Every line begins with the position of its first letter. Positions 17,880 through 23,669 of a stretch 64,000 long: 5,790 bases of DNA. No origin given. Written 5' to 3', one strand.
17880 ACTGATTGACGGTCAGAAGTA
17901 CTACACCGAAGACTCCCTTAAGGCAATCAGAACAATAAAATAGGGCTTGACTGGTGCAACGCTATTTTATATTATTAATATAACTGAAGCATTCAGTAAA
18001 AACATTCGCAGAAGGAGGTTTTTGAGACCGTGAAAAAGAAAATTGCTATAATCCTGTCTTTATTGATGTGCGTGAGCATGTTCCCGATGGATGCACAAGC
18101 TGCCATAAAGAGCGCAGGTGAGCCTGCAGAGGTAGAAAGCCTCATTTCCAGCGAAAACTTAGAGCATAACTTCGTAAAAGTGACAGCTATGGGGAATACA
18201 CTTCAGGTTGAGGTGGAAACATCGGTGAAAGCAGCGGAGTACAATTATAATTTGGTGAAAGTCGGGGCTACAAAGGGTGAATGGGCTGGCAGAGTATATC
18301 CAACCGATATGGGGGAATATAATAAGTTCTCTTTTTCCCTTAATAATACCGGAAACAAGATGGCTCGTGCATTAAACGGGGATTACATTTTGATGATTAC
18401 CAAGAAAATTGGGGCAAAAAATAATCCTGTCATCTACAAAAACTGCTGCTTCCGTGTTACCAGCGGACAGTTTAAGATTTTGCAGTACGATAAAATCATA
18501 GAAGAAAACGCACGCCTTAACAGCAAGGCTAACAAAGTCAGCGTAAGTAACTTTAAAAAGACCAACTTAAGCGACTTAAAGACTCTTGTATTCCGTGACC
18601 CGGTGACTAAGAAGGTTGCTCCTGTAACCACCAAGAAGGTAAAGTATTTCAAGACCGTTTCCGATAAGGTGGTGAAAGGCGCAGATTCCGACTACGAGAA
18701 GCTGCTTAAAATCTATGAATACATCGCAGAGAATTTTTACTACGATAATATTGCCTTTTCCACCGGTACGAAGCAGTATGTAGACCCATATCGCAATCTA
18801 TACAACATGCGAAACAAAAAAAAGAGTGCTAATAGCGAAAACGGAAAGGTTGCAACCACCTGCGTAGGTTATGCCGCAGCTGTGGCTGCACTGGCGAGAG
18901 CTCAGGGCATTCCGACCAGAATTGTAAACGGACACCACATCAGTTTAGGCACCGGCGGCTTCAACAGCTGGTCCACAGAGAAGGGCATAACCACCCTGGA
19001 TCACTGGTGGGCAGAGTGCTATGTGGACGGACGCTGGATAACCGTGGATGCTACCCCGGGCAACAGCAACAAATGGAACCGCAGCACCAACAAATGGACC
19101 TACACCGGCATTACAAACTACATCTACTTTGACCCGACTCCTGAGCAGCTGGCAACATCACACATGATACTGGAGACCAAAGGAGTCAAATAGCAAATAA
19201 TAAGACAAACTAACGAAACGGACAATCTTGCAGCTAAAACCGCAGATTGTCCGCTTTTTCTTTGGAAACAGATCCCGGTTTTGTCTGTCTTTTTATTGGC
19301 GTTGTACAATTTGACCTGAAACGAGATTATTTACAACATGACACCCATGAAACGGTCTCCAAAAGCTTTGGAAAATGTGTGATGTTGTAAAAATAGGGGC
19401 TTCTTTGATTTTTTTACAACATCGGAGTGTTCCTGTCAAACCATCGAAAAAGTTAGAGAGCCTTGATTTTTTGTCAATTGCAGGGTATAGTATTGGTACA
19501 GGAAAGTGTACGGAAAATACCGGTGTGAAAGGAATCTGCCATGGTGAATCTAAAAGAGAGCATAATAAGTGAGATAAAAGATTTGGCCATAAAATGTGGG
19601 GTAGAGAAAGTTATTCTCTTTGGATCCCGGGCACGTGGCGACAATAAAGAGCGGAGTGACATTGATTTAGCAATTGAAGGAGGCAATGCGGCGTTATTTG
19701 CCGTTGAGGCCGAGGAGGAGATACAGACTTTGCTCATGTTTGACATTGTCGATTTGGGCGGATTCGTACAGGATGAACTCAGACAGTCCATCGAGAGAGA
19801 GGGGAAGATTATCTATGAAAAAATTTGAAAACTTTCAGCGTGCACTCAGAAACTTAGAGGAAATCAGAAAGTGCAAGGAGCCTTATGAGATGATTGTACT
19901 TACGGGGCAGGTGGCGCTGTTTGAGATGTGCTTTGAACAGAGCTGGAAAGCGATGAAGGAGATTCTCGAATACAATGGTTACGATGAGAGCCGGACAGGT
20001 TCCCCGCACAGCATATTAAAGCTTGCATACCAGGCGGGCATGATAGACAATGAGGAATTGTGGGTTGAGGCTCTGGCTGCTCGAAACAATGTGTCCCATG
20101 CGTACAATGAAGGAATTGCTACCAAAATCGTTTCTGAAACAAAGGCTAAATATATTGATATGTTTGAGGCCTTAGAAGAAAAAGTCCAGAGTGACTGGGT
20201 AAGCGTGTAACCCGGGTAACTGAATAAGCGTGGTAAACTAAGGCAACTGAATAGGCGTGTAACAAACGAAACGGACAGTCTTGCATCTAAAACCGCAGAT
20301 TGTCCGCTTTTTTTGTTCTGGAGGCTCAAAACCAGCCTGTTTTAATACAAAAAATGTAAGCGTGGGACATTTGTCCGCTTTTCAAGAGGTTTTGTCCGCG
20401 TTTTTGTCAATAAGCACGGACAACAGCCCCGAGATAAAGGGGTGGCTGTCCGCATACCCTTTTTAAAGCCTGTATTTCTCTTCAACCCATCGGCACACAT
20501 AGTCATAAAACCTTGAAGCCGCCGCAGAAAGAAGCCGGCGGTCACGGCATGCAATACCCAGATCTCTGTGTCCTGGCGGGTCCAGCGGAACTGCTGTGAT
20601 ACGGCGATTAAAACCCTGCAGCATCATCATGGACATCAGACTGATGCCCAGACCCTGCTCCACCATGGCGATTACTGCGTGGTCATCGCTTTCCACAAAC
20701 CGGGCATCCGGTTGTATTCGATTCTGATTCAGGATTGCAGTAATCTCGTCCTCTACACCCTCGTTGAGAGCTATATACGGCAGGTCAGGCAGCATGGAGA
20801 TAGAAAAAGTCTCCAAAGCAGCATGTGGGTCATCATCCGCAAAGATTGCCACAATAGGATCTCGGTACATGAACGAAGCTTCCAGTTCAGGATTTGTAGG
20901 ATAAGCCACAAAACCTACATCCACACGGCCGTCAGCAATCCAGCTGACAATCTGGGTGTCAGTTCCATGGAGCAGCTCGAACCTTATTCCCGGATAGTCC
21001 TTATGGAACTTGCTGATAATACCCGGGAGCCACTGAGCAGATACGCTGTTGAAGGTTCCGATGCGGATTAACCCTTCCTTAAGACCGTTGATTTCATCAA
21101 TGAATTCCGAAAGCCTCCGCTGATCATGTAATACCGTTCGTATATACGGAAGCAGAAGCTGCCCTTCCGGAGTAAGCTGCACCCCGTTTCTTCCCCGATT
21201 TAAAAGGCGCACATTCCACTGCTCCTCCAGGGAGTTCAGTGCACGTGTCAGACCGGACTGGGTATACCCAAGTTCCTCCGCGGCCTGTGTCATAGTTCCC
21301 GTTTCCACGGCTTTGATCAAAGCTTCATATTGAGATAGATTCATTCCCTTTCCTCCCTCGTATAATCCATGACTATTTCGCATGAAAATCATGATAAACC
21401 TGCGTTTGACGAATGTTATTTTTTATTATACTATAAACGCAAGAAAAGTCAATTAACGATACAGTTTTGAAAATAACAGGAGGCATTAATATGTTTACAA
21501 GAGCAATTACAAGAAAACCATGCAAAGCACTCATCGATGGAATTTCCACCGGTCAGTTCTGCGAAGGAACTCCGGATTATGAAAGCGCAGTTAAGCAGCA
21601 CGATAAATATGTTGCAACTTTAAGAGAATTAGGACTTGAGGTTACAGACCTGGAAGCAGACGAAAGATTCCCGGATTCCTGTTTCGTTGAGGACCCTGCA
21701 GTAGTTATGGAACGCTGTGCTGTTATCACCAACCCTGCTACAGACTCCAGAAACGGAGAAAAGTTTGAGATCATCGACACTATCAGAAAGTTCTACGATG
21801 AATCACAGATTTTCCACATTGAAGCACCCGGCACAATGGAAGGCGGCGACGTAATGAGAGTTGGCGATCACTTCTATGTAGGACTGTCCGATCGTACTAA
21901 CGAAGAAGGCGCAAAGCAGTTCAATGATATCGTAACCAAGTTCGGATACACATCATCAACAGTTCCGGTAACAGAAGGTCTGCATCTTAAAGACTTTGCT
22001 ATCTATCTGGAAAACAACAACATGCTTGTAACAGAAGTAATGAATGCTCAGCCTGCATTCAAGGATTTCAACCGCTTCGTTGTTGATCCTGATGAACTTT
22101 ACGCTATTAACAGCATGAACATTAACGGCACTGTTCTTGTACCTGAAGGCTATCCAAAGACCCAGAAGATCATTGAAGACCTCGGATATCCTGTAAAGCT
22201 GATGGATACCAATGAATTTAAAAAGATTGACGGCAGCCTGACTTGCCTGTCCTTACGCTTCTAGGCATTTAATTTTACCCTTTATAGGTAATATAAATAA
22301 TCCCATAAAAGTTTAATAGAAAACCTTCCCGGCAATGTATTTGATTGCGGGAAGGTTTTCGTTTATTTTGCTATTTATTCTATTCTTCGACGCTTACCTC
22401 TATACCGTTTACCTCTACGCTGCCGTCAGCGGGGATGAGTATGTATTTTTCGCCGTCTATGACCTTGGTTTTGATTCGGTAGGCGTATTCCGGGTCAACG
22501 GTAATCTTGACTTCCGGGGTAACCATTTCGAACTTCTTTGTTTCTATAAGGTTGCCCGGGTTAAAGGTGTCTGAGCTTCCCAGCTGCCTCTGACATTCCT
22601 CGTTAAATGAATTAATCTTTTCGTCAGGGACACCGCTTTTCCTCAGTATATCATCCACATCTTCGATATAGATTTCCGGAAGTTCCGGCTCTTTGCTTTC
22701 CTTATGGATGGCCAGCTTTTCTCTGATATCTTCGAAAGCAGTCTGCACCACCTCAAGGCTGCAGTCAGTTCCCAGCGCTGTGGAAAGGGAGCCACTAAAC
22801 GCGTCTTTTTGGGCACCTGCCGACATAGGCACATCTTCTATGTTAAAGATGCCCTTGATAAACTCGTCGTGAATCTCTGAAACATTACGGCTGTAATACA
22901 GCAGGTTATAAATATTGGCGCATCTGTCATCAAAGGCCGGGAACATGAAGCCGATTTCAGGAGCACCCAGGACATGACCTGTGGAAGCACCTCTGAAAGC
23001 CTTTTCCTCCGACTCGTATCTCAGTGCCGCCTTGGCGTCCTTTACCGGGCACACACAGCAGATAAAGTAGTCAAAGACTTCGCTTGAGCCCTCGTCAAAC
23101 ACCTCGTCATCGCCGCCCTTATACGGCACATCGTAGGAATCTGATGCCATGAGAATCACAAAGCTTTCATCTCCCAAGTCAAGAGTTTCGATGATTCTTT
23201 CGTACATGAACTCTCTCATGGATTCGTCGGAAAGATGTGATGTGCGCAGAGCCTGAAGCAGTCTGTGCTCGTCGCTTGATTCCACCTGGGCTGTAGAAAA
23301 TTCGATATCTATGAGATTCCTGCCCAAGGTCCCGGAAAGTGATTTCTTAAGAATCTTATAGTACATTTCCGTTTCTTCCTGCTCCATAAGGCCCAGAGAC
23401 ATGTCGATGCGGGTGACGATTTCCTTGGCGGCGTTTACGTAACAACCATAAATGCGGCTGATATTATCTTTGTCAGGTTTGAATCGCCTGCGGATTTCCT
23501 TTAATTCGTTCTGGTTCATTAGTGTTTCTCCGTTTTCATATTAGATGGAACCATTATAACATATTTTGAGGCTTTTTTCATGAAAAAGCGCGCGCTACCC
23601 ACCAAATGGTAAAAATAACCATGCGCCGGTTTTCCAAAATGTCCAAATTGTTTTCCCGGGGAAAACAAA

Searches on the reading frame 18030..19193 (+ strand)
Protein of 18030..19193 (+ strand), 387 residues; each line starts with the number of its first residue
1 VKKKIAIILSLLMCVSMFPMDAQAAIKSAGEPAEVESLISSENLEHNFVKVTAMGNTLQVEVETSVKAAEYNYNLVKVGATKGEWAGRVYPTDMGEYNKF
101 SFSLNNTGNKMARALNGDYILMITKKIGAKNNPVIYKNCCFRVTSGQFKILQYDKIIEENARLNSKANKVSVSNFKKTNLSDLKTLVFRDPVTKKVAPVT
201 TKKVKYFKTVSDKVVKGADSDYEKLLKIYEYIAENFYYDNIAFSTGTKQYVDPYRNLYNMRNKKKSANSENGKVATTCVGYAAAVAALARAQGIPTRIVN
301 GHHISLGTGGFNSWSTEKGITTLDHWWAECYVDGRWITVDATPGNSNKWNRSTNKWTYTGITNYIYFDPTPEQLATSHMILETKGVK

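Call 4: search_protein_families(library=pfam, proteins=[window:18030-19193:+], max_evalue=0.01)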
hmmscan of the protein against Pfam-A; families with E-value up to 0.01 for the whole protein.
window:18030-19193:+ (387 aa): 1 family
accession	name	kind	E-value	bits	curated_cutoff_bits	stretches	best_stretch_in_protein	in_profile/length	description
PF01841.26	Transglut_core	-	2e-17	63.8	23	1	209-341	2-108/108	Transglutaminase-like superfamily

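Call 24: search_protein_families(library=ncbifam, proteins=[window:18030-19193:+], max_evalue=0.001)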
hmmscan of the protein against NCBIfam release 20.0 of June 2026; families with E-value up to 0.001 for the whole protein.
window:18030-19193:+ (387 aa): 0 families

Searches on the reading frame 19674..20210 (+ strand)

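Call 4: search_protein_families(library=pfam, proteins=[window:19674-20210:+], max_evalue=0.01)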
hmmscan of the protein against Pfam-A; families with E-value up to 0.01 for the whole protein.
window:19674-20210:+ (178 aa): 1 family
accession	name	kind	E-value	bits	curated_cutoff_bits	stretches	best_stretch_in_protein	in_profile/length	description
PF08780.16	NTase_sub_bind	-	4.1e-28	98.3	31.8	1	50-172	2-125/126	Nucleotidyltransferase substrate binding protein like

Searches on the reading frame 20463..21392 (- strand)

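Call 4: search_protein_families(library=pfam, proteins=[window:20463-21392:-], max_evalue=0.01)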
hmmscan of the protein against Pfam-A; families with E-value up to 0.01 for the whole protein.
window:20463-21392:- (309 aa): 3 families
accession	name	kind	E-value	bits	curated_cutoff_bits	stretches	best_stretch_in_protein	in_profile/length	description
PF03466.25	LysR_substrate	-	9e-39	133.5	28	1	103-299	2-204/209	LysR substrate binding domain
PF00126.33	HTH_1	-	4.5e-18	65.4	26.6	1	19-78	1-60/60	Bacterial regulatory helix-turn-helix protein, lysR family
PF12802.13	MarR_2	-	0.0077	16.8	27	0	33-58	22-47/61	MarR family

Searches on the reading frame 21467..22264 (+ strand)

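Call 54: search_protein_families(library=pfam, proteins=[window:21467-22264:+], max_evalue=0.001)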
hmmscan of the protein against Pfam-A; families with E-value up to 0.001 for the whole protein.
window:21467-22264:+ (265 aa): 2 families
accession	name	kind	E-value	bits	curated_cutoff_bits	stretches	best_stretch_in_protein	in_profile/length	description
PF19420.4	DDAH_eukar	-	1.7e-09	37.8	23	1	39-157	26-156/291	N,N dimethylarginine dimethylhydrolase, eukaryotic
PF02274.22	ADI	-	1.2e-08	34.9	22.8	1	69-152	122-215/377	Arginine deiminase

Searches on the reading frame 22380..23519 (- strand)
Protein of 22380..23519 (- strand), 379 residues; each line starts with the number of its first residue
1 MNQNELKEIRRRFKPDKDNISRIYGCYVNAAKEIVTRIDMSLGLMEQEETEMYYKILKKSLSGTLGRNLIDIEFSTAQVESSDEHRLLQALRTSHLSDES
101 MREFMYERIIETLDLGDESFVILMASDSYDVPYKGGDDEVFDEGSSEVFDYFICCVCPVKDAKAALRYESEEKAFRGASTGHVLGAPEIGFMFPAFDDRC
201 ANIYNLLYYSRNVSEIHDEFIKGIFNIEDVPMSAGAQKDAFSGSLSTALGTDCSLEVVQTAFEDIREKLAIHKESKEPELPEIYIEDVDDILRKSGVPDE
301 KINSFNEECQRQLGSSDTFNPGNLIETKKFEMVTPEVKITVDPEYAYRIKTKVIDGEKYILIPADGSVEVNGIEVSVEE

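Call 54: search_protein_families(library=pfam, proteins=[window:22380-23519:-], max_evalue=0.001)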
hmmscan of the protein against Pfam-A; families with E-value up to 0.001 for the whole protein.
window:22380-23519:- (379 aa): 1 family
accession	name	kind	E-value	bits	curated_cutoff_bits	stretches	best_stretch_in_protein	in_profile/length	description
PF14199.11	DUF4317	-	4.7e-123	411.5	27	1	1-373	1-370/370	Domain of unknown function (DUF4317)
